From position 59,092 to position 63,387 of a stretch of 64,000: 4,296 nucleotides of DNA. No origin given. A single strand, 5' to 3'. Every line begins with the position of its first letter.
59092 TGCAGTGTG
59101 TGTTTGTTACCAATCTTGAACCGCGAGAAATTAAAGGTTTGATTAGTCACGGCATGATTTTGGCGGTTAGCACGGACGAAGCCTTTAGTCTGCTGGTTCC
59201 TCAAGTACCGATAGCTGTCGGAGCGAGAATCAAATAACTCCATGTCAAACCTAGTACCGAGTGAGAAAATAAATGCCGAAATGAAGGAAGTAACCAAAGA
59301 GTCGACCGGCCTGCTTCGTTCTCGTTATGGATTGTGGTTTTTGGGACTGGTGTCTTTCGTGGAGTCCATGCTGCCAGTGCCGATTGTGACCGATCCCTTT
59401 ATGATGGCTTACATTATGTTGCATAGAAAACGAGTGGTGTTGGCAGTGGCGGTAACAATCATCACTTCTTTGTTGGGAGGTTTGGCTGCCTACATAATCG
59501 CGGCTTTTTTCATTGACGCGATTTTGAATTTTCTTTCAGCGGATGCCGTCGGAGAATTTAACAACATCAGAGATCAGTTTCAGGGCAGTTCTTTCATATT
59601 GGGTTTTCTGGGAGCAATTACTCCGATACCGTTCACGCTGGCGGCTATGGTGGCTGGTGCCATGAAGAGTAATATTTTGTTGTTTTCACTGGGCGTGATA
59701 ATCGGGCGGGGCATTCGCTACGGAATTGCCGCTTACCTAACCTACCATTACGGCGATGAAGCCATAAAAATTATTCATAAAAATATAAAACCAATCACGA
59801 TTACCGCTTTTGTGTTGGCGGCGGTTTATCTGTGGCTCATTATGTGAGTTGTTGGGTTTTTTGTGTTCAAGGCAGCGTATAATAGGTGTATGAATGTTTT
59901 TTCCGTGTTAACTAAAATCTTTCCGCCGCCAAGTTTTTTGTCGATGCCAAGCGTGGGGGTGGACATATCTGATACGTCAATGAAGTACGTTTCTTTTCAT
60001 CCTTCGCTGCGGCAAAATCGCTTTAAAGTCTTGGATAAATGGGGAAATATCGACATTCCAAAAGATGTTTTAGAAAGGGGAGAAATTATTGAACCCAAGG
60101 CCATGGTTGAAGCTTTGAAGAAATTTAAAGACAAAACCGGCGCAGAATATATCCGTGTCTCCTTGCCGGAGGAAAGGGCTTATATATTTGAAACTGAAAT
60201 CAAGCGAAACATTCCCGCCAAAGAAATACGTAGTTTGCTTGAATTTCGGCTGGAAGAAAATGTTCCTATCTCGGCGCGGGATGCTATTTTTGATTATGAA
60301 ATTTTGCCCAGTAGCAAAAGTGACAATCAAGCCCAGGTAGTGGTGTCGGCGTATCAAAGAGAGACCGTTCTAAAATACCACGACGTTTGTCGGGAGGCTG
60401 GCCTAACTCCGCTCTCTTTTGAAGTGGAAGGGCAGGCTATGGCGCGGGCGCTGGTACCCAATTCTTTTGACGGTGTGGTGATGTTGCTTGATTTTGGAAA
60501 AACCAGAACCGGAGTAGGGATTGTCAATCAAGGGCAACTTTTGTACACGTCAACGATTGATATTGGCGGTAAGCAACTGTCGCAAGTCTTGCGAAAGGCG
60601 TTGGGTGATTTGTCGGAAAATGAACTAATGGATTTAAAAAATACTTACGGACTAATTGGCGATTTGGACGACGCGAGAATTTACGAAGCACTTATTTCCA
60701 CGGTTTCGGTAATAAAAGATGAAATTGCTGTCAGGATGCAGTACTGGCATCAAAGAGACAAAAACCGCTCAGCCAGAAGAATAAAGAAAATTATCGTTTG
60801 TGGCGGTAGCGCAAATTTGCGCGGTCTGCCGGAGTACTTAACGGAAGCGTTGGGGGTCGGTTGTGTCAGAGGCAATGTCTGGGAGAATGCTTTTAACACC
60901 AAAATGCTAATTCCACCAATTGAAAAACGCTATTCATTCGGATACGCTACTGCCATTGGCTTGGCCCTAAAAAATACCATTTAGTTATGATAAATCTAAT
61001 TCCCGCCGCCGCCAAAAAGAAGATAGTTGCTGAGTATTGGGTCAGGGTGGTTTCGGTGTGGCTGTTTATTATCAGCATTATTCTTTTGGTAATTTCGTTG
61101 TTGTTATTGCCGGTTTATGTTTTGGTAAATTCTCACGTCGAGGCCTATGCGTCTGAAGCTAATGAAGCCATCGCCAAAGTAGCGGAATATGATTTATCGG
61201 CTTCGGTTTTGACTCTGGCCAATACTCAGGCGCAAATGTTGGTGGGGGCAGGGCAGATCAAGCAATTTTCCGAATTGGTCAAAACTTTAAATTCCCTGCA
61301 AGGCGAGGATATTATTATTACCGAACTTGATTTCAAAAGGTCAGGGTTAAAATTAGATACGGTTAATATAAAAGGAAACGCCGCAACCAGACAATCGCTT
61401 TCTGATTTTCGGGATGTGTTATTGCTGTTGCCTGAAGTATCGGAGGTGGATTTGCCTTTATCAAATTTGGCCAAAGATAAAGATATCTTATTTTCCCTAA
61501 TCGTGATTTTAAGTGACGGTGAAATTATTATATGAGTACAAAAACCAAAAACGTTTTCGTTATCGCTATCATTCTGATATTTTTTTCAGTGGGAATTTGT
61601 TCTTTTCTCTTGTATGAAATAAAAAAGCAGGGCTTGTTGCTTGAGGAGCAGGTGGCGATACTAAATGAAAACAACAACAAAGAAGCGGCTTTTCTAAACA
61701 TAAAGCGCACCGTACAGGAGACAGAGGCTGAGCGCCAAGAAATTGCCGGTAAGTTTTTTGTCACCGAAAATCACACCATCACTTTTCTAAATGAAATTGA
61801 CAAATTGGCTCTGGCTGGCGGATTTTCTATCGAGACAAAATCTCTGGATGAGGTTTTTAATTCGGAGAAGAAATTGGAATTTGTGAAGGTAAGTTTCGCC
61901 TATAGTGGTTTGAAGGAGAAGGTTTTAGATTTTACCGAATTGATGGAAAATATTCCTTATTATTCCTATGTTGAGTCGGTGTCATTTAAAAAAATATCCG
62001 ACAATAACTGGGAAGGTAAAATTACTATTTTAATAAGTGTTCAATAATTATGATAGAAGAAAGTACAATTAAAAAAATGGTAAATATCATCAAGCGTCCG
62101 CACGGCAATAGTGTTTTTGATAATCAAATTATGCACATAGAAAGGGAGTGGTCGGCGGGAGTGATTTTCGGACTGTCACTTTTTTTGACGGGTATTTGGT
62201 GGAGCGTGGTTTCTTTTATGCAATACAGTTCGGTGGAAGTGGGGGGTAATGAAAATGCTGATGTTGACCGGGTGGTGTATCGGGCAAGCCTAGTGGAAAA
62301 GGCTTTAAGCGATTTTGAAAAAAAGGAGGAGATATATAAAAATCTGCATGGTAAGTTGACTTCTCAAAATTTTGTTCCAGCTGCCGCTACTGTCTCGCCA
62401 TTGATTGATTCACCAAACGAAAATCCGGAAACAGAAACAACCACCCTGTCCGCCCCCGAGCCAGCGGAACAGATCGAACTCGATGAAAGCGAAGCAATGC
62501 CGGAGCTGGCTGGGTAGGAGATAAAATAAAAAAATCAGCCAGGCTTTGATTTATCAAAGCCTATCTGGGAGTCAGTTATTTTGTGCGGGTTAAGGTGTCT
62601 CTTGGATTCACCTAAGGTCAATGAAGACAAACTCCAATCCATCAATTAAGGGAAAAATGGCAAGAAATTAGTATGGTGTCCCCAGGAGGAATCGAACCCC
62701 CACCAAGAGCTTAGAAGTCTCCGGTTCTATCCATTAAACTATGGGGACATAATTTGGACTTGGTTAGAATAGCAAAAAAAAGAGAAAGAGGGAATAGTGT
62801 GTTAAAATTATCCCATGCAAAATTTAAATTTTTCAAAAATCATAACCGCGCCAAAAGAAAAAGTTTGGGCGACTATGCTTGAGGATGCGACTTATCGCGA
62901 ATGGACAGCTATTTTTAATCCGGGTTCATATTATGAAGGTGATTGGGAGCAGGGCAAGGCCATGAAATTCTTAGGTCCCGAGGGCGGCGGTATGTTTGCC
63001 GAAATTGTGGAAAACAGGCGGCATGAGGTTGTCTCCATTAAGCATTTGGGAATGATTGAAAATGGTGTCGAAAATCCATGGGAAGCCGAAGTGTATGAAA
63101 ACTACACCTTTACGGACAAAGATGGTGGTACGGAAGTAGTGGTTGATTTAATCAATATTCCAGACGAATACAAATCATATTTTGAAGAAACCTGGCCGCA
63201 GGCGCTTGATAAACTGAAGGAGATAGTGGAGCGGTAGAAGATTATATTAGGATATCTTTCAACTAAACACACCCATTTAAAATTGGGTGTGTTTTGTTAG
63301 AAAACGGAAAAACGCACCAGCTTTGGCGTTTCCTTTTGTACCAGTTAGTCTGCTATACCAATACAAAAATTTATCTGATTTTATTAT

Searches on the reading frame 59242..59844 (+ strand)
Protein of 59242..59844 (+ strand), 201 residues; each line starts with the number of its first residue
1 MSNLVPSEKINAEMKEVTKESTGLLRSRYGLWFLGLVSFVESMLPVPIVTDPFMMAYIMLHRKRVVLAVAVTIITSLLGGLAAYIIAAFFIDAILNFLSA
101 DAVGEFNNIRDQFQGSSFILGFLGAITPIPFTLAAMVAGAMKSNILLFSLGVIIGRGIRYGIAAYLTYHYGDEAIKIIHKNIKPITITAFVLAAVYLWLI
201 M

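Call 58: search_protein_families(library=pfam, proteins=[window:59242-59844:+], max_evalue=0.0001)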
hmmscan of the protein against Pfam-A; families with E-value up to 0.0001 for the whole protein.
window:59242-59844:+ (201 aa): 1 family
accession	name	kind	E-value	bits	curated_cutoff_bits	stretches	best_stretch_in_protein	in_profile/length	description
PF09335.16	VTT_dom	-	1.7e-10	41.8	33.9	1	50-168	3-122/123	VTT domain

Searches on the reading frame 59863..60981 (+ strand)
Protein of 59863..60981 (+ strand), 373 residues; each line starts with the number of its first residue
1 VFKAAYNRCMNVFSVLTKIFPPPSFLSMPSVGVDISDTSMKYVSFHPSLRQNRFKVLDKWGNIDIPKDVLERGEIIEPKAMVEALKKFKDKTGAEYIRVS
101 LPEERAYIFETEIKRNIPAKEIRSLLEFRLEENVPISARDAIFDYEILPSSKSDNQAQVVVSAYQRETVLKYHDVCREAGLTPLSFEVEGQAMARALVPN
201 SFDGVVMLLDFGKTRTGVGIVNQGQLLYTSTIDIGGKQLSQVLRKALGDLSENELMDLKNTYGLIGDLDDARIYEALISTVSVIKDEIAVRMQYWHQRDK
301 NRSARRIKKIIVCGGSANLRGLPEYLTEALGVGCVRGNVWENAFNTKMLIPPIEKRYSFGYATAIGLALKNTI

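Call 58: search_protein_families(library=pfam, proteins=[window:59863-60981:+], max_evalue=0.0001)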
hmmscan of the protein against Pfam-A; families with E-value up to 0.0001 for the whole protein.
window:59863-60981:+ (373 aa): 3 families
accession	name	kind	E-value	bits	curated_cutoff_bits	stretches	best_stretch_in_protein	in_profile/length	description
PF11104.14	PilM_2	-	3.3e-32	112.2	27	1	32-371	1-339/340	Type IV pilus assembly protein PilM;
PF14450.12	FtsA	-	3e-07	31.3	31.8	1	207-366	1-127/127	Cell division protein FtsA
PF06723.19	MreB_Mbl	-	5.5e-05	22.6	27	0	268-333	237-300/327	MreB/Mbl protein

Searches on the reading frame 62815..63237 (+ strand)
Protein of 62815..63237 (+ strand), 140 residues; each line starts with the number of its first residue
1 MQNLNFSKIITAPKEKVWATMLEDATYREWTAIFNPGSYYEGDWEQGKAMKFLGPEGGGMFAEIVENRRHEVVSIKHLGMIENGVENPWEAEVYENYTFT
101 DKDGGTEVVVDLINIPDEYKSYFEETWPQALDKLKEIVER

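Call 71: find_encoding_contigs(protein=window:62815-63237:+, flank=10000, max_places=4)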
Protein window:62815-63237:+ (140 aa): no gene with exactly this product is on record in the collection.
